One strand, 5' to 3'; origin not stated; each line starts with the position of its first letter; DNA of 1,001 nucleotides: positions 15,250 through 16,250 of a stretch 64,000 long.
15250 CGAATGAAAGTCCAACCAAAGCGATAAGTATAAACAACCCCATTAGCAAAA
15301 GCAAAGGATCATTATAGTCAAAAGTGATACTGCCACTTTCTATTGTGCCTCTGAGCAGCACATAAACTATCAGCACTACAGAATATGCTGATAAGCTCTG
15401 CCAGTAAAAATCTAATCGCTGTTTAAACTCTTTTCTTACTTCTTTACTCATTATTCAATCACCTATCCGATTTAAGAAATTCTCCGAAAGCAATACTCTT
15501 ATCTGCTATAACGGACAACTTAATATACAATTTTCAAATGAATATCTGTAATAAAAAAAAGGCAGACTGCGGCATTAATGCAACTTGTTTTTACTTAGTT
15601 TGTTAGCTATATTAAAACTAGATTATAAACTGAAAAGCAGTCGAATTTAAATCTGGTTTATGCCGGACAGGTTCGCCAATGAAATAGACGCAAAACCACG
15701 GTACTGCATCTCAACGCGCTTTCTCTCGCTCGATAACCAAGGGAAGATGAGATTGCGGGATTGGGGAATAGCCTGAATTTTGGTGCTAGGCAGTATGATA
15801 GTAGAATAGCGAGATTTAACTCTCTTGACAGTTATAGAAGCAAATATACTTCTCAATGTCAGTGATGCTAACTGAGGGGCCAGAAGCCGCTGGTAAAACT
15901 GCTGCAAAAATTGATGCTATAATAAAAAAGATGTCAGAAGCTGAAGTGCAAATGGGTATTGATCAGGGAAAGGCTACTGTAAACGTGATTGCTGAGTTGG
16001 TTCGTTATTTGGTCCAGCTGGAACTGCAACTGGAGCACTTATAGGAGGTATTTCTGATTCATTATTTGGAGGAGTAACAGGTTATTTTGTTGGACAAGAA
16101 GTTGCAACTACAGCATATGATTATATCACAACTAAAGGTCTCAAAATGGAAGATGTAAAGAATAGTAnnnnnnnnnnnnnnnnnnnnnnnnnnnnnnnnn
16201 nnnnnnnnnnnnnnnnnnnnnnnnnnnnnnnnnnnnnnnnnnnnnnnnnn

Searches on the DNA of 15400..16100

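Call 6: search_rna_families(source=window, start=15400, end=16100, threshold=evalue, max_evalue=10, show_alignments=3)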
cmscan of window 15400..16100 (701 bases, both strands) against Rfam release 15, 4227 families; matches with E-value up to 10: 3.
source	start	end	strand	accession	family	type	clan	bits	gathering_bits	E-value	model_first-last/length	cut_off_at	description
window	15467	15601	+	RF02960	DUF2800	Cis-reg;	-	14.8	60.2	4.8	1-158/158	no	DUF2800 RNA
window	15472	15501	+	RF00324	snoMBII-202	Gene; snRNA; snoRNA; CD-box;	-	14.2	40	6.3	1-84/84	no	Small nucleolar RNA MBII-202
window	15851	15917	+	RF01516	v-snoRNA-1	Gene; snRNA; snoRNA; CD-box;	-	12.5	75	9.7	1-65/65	no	Human herpesvirus 1 small nucleolar RNA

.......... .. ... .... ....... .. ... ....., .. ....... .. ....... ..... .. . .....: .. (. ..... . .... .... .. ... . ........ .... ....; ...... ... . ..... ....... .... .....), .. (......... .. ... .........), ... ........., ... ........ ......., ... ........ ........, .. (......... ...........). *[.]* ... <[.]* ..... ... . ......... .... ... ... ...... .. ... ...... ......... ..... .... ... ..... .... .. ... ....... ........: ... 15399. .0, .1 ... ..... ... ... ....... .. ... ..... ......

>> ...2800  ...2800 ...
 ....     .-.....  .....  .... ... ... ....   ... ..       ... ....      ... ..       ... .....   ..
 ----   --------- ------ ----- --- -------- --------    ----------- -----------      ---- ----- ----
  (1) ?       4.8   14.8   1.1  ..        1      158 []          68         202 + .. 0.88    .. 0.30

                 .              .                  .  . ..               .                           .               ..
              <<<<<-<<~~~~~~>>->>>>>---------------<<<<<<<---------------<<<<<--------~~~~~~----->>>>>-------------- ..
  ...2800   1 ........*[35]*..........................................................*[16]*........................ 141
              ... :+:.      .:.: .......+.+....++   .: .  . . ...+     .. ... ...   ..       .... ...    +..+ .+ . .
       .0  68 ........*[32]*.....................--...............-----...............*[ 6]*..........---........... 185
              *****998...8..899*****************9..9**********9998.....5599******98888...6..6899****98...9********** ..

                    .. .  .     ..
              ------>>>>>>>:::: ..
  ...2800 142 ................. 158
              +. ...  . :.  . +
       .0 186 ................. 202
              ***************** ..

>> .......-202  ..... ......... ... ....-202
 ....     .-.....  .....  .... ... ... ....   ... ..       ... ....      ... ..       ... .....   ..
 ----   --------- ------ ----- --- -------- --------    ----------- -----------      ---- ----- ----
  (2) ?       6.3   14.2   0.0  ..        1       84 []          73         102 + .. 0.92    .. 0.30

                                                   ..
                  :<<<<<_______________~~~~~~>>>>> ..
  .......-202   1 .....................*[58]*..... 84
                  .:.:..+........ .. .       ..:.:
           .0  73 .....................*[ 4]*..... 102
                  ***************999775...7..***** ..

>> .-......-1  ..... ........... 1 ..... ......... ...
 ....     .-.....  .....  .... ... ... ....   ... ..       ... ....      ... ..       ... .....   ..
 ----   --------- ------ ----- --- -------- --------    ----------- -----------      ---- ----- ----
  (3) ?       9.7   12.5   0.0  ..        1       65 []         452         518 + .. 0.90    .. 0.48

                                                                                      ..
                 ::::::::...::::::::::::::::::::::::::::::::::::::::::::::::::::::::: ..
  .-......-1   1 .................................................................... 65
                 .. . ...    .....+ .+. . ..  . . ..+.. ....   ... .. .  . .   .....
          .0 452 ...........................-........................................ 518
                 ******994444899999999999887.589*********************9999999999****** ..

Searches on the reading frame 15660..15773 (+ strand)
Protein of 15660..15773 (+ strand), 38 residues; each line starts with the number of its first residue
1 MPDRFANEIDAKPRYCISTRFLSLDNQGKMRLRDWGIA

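Call 29: search_protein_families(library=ncbifam, proteins=[window:15660-15773:+], max_evalue=10)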
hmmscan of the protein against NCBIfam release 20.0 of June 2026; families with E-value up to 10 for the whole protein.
seq(38 aa): 0 families

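Call 30: search_protein_families(library=pfam, proteins=[window:15660-15773:+], max_evalue=10)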
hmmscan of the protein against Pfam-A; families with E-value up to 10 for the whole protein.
seq(38 aa): 0 families

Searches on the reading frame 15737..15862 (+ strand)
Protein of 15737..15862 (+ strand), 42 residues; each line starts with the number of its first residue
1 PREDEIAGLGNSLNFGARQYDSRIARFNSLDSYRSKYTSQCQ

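Call 29: search_protein_families(library=ncbifam, proteins=[window:15737-15862:+], max_evalue=10)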
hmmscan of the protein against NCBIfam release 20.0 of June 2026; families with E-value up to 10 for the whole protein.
seq(42 aa): 2 families
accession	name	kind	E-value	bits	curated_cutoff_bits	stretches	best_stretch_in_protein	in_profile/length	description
TIGR03696.1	Rhs_assc_core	domain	0.004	17.6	32.5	1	5-35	26-53/76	RHS repeat-associated core domain-containing protein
NF040691.1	MtrAB_MtrB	equivalog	0.085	11.9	450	1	3-40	240-277/507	MtrAB system histidine kinase MtrB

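Call 30: search_protein_families(library=pfam, proteins=[window:15737-15862:+], max_evalue=10)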
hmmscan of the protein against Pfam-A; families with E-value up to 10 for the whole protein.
seq(42 aa): 0 families
